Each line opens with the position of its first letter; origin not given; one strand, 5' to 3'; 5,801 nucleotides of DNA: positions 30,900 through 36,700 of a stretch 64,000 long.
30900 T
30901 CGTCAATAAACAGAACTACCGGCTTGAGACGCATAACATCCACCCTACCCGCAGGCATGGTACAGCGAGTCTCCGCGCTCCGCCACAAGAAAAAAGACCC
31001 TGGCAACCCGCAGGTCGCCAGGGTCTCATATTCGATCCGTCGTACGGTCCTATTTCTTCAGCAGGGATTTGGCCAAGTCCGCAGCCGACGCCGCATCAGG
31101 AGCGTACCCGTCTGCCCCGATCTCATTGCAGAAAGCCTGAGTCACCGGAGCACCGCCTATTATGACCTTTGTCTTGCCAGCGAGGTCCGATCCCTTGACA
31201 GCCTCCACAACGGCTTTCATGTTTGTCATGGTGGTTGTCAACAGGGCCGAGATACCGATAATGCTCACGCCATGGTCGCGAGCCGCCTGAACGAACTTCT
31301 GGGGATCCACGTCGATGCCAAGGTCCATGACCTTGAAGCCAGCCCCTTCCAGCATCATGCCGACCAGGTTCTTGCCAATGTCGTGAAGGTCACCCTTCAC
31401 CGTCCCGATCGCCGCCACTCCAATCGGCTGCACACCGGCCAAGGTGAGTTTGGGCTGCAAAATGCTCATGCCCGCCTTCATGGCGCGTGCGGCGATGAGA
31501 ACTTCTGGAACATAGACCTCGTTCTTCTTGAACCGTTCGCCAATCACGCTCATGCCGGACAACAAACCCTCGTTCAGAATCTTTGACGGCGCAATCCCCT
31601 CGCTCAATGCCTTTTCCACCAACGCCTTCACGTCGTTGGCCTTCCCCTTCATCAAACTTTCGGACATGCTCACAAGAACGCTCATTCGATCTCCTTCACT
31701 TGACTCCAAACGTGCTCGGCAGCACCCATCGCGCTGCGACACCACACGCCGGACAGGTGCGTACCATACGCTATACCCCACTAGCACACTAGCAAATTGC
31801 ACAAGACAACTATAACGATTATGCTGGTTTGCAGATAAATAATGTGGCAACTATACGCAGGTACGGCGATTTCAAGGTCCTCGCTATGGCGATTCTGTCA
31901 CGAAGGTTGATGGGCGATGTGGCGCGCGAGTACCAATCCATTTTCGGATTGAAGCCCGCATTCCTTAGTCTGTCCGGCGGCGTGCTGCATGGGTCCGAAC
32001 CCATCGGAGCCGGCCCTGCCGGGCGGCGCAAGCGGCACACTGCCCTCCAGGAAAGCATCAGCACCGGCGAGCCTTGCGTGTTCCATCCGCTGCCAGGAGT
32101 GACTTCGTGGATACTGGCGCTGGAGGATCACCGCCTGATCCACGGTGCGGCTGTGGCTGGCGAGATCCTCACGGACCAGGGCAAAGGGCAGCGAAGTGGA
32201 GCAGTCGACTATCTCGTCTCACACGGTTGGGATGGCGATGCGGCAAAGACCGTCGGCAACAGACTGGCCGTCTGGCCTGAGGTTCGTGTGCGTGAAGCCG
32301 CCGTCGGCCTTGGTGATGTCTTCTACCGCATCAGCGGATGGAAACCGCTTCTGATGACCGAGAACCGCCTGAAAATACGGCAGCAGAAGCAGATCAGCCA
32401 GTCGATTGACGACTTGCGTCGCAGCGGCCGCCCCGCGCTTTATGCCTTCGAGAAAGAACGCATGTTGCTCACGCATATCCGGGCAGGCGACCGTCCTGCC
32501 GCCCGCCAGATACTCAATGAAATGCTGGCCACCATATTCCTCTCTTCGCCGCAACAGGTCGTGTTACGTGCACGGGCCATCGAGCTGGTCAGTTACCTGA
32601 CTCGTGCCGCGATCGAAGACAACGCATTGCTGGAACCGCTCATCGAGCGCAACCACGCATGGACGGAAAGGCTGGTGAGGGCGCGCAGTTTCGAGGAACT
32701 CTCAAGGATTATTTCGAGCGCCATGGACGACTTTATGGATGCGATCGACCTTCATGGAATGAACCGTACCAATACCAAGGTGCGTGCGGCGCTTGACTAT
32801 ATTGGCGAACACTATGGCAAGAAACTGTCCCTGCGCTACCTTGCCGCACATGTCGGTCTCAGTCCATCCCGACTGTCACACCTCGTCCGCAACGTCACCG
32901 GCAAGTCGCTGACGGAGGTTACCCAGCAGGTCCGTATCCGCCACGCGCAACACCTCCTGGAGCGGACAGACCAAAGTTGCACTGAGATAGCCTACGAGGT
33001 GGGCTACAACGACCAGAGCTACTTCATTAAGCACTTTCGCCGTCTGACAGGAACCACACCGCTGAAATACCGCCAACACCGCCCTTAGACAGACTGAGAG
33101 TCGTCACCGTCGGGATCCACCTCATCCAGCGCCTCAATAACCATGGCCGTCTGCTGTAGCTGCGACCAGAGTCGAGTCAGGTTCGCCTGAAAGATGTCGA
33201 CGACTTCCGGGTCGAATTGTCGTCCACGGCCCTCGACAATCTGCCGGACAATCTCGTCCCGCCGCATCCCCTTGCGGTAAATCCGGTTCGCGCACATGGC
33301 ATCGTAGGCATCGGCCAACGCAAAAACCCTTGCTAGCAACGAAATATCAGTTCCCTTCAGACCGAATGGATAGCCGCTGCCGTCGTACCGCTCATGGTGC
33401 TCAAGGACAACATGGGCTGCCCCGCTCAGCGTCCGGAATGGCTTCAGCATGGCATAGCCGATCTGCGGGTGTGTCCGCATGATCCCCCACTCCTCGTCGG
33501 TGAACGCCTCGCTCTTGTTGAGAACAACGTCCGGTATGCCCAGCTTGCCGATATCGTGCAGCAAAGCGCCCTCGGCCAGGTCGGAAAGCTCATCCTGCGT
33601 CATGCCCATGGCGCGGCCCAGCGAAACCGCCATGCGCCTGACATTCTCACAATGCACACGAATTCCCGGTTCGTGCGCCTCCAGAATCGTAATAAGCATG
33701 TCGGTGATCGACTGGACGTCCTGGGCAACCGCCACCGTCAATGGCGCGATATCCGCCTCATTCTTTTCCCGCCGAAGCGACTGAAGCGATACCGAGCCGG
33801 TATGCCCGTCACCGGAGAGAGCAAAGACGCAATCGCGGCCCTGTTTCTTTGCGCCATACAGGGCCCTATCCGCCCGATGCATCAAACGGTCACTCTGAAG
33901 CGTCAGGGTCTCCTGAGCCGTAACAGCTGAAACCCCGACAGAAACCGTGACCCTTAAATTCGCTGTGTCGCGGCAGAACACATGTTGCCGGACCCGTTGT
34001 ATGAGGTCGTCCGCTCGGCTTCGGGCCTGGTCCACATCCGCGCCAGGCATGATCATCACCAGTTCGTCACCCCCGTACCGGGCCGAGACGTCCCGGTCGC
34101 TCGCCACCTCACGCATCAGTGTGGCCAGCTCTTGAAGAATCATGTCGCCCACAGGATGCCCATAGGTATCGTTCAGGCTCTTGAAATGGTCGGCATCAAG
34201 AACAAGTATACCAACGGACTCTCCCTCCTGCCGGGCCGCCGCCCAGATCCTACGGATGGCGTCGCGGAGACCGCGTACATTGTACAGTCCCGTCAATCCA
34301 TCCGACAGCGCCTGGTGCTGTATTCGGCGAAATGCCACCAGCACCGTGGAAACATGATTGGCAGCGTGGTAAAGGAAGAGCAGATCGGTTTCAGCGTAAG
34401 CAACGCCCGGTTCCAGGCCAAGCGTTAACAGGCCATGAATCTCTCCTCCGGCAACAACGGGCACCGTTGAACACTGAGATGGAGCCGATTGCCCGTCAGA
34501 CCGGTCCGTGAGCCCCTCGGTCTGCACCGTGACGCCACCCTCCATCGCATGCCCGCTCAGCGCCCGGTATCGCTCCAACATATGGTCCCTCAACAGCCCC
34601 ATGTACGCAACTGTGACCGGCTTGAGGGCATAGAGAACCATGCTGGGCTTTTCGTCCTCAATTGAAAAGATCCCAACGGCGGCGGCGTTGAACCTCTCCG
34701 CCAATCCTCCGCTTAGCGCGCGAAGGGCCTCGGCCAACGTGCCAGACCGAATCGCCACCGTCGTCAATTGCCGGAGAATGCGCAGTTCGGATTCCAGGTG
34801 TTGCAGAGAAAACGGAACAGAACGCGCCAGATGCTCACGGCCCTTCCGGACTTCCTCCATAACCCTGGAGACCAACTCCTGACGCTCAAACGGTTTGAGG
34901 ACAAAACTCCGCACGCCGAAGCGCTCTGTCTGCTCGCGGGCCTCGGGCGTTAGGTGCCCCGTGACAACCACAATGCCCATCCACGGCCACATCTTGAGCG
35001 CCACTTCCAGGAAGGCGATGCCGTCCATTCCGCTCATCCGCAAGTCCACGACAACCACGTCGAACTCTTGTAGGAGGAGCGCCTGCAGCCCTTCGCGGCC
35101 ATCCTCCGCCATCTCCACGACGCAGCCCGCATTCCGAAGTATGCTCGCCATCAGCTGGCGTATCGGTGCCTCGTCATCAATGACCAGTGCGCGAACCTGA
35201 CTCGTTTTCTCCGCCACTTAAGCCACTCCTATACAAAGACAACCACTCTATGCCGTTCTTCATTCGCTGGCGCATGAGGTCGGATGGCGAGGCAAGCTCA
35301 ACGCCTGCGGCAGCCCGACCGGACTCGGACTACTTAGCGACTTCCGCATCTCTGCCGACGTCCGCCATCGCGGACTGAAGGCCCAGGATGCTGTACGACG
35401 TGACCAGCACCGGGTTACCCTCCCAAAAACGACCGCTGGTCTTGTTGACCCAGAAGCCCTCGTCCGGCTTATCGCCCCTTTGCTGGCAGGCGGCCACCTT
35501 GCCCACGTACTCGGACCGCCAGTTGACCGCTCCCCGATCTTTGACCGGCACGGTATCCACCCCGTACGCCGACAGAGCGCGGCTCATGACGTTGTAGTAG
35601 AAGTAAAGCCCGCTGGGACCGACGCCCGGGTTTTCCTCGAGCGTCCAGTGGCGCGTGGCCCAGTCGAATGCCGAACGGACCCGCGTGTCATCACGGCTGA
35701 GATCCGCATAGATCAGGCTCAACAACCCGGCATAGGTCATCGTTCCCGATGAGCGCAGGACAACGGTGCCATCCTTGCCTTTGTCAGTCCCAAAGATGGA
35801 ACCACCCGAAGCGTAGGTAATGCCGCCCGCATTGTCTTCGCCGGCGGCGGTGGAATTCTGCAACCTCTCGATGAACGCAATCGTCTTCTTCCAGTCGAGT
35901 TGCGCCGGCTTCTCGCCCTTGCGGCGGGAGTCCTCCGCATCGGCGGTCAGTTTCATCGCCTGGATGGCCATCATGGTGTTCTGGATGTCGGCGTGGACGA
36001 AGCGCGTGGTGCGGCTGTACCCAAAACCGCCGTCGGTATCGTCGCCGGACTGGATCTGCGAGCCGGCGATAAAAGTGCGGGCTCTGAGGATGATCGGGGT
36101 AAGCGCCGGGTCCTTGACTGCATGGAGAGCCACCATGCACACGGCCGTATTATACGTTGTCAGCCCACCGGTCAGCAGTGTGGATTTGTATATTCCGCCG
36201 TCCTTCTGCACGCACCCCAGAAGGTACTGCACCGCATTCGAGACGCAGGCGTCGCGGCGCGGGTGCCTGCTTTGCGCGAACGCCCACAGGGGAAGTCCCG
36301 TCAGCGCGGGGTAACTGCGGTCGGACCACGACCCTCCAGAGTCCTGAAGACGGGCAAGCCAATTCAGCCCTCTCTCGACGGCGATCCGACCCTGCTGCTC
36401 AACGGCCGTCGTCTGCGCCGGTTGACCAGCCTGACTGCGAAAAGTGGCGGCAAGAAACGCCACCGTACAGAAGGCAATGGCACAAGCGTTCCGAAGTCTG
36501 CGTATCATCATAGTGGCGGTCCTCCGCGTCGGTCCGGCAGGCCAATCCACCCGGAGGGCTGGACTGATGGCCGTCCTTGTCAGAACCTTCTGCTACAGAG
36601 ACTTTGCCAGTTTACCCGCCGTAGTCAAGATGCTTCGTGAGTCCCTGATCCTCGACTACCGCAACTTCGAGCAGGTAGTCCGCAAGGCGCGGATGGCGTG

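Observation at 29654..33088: Corrinoid protein + receiver-domain-fused homocysteine-S-methyltransferase-like enzyme, with divergent AraC regulator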

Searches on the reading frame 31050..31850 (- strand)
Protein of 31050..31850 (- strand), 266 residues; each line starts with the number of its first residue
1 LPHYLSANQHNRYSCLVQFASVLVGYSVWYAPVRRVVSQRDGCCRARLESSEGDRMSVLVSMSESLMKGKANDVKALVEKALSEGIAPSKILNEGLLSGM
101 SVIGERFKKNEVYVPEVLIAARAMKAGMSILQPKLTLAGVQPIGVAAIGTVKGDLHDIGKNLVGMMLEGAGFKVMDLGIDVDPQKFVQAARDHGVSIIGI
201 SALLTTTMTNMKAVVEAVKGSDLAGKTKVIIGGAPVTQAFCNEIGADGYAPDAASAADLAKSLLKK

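Call 3: search_protein_families(library=pfam, proteins=[window:31050-31850:-], max_evalue=0.01)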
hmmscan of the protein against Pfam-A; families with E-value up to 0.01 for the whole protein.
window:31050-31850:- (266 aa): 2 families
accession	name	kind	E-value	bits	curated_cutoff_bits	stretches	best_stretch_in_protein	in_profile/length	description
PF02310.24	B12-binding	-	5.1e-26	91.3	32.1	1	146-256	3-119/121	B12 binding domain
PF02607.22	B12-binding_2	-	9.3e-22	77.5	23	1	62-131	5-73/74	B12 binding domain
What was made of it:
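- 31050..31685 (-): Stand-alone corrinoid (cobalamin-binding) protein, 211 aa. It has the B12 cap plus the Rossmann B12 domain, DLHDIG with His101 (codon 31383-31385), SAL at 146 and GG at 177. An AAGGAG Shine-Dalgarno site precedes the ATG. B12-binding_2 E 9e-22 and B12-binding E 5e-26 (call 3).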

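Call 4: search_protein_families(library=ncbifam, proteins=[window:31050-31850:-], max_evalue=0.01)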
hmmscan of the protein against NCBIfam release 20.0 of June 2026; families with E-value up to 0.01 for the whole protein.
window:31050-31850:- (266 aa): 15 families
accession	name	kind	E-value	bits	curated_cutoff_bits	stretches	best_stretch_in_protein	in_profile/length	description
NF047996.1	corrin_MtgC_2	exception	9.9e-65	218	370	1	58-265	4-211/212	glycine betaine-specific corrinoid protein MtgC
NF047995.1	corrinoid_MtgC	exception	3e-56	190.3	310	1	58-265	4-214/215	glycine betaine-specific corrinoid protein MtgC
TIGR02370.1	pyl_corrinoid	subfamily_domain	7.6e-55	185.3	215.3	1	63-256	3-197/197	methyltransferase cognate corrinoid protein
NF041607.1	dimeth_corrin_MtbC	equivalog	3.7e-53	180.1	350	1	62-264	1-203/203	dimethylamine corrinoid protein MtbC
TIGR02082.1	metH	equivalog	5e-39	133.7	1010.85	1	51-257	639-845/1182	methionine synthase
NF040655.1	MtaC_Meth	equivalog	2.1e-34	118.7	420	1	58-265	35-239/253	methanol--corrinoid protein MtaC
NF040669.1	MtaC2_Meth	equivalog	3.3e-34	118.5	450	1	61-265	45-247/267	methanol--corrinoid protein MtaC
NF007024.0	PRK09490.1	equivalog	6.4e-33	113.6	1497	1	56-239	659-845/1234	methionine synthase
NF052513.1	TransRegCarH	equivalog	5.1e-11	42.4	400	1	60-247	85-262/274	HTH-type transcriptional repressor CarH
NF002612.0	PRK02261.1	equivalog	3.7e-10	39.5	110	1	148-234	8-93/148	methylaspartate mutase subunit S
TIGR01501.1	MthylAspMutase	equivalog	8.5e-08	32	135.8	1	147-234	5-91/134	methylaspartate mutase subunit S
TIGR00640.1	acid_CoA_mut_C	subfamily_domain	5.8e-07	29.5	57.45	1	153-234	12-92/132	methylmalonyl-CoA mutase C-terminal domain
NF052385.1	Lys_5_6_beta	equivalog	7.3e-07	29.1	280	1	170-261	137-231/241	lysine 5,6-aminomutase subunit beta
NF006944.0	PRK09426.1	equivalog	9.8e-06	23.8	876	1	141-265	589-712/721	methylmalonyl-CoA mutase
NF040743.1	ornith_mutase_E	equivalog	0.00012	20.2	800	1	149-265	601-724/730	D-ornithine 4,5-aminomutase subunit OraE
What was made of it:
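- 31050..31685 (-): Best NCBIfam hit is MtgC-type but below cut-off, 218 against 370 bits (call 4).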

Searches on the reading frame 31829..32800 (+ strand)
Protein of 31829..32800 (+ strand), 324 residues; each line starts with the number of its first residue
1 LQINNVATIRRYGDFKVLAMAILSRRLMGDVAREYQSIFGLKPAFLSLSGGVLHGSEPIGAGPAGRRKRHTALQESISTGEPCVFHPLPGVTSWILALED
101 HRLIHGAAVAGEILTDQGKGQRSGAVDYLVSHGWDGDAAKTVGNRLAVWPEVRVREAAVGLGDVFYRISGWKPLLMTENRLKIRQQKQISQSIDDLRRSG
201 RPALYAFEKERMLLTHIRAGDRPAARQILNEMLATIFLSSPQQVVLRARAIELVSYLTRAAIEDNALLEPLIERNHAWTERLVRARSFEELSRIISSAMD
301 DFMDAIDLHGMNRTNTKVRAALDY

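Call 48: search_protein_families(library=pfam, proteins=[window:31829-32800:+], max_evalue=5)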
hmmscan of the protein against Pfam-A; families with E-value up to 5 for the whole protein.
window:31829-32800:+ (324 aa): 0 families
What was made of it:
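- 31886..33088 (+): AraC-family transcription regulator (400 aa from ATG 31886; longest ORF starts at TTG 31829). It is divergent from the corrinoid gene. The N-terminal ~300 aa match no Pfam family. No N-terminal Pfam hit here, even at E 5 (call 48).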

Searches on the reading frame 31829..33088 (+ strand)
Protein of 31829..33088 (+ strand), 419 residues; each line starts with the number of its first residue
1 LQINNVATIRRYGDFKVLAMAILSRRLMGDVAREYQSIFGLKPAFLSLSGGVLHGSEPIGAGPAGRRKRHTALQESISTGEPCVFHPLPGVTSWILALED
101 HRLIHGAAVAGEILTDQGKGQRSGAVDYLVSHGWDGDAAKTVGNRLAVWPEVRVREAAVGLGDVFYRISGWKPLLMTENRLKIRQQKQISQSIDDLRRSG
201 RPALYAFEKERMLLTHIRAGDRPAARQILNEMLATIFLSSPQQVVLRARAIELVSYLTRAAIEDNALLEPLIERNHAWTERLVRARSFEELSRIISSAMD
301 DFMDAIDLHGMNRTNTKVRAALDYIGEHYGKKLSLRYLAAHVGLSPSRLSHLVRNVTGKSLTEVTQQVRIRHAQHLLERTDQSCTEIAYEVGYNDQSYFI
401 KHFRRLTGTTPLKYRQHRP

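Call 3: search_protein_families(library=pfam, proteins=[window:31829-33088:+], max_evalue=0.01)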
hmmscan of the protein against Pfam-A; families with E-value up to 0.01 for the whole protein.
window:31829-33088:+ (419 aa): 2 families
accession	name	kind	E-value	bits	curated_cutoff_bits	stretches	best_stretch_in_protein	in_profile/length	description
PF12833.13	HTH_18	-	9.6e-26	90.3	33.6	1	338-416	1-79/80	Helix-turn-helix domain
PF00165.29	HTH_AraC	-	2.8e-16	59.6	26.6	2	385-416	12-42/42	Bacterial regulatory helix-turn-helix proteins, AraC family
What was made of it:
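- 31886..33088 (+): HTH_18 E 1e-25 and HTH_AraC (call 3).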

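Call 4: search_protein_families(library=ncbifam, proteins=[window:31829-33088:+], max_evalue=0.01)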
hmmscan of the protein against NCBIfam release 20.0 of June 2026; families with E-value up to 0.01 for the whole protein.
window:31829-33088:+ (419 aa): 33 families (the best 25 are shown)
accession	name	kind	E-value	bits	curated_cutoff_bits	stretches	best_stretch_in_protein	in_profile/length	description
NF007860.0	PRK10572.1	equivalog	9.9e-26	90.2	208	1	304-417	171-284/292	arabinose operon transcriptional regulator AraC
NF047455.1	TF_Staph_AryK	equivalog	5.5e-20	71.2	850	1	311-418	152-259/759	transcriptional regulator AryK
NF047788.1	TransRegPocR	equivalog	4.5e-19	68.8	500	1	309-417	182-290/296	transcriptional regulator PocR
TIGR04094.1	adjacent_YSIRK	equivalog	5.4e-17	61.8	200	1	179-415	150-383/383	YSIRK-targeted surface antigen transcriptional regulator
NF049932.1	TranspRegBtr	equivalog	1.4e-15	56.9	900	1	300-418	149-266/531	bacillibactin transport transcriptional regulator Btr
NF007693.0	PRK10371.1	equivalog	2.6e-15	56.4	253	1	313-416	195-298/309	transcriptional regulator MelR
TIGR02297.1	HpaA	equivalog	4.3e-14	52.4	274.65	1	325-416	195-286/287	4-hydroxyphenylacetate catabolism regulatory protein HpaA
NF006902.0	PRK09393.1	equivalog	9.5e-14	51.3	425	1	313-417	217-321/327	transcriptional regulator FtrA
NF010028.0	PRK13503.1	equivalog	1.7e-13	50.6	288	1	312-418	167-273/278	HTH-type transcriptional activator RhaS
NF049968.1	QhpR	equivalog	1.8e-13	50.3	250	1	332-415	202-284/284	AraC-like transcriptional regulator QhpR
NF007633.0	PRK10296.1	equivalog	1.8e-12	47.3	264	1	347-417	204-274/280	transcriptional regulator ChbR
NF007584.0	PRK10219.1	equivalog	6.9e-12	45.7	174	1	318-416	7-105/107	superoxide response transcriptional regulator SoxS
NF010025.2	PRK13500.1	equivalog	2.4e-11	43.8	525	1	334-417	194-277/282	HTH-type transcriptional activator RhaR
NF010026.0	PRK13501.1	equivalog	6.2e-11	42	363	1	337-417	197-277/290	HTH-type transcriptional activator RhaR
NF010027.0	PRK13502.1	equivalog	3.1e-09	36.7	384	1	349-416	209-276/282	HTH-type transcriptional activator RhaR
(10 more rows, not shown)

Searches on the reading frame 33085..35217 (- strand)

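Call 3: search_protein_families(library=pfam, proteins=[window:33085-35217:-], max_evalue=0.01)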
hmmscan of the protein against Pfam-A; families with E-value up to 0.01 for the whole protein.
window:33085-35217:- (710 aa): 6 families
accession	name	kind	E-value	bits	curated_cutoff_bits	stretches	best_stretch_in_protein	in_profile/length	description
PF00990.26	GGDEF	-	2.2e-39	135.2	23.8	1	304-462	2-160/161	Diguanylate cyclase, GGDEF domain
PF13487.12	HD_5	-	1.1e-35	123.3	27.2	1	507-672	2-170/170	HD domain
PF00072.30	Response_reg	-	2.6e-23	82.8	30.2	1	11-119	2-110/111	Response regulator receiver domain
PF01966.28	HD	-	7.1e-20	71.9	22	1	522-641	4-116/116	HD domain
PF13185.12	GAF_2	-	2.2e-06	28.3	28.6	1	160-293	3-135/136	GAF domain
PF17853.6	GGDEF_2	-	0.003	18.2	24.5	0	353-432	36-96/116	GGDEF-like domain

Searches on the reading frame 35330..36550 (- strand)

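Call 17: search_protein_families(library=pfam, proteins=[window:35330-36550:-], max_evalue=0.001)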
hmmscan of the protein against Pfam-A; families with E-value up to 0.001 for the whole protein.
window:35330-36550:- (406 aa): 1 family
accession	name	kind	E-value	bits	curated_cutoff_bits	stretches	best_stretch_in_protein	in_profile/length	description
PF13243.12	SQHop_cyclase_C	-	4.4e-07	29.7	26.1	0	86-180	144-230/319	Squalene-hopene cyclase C-terminal domain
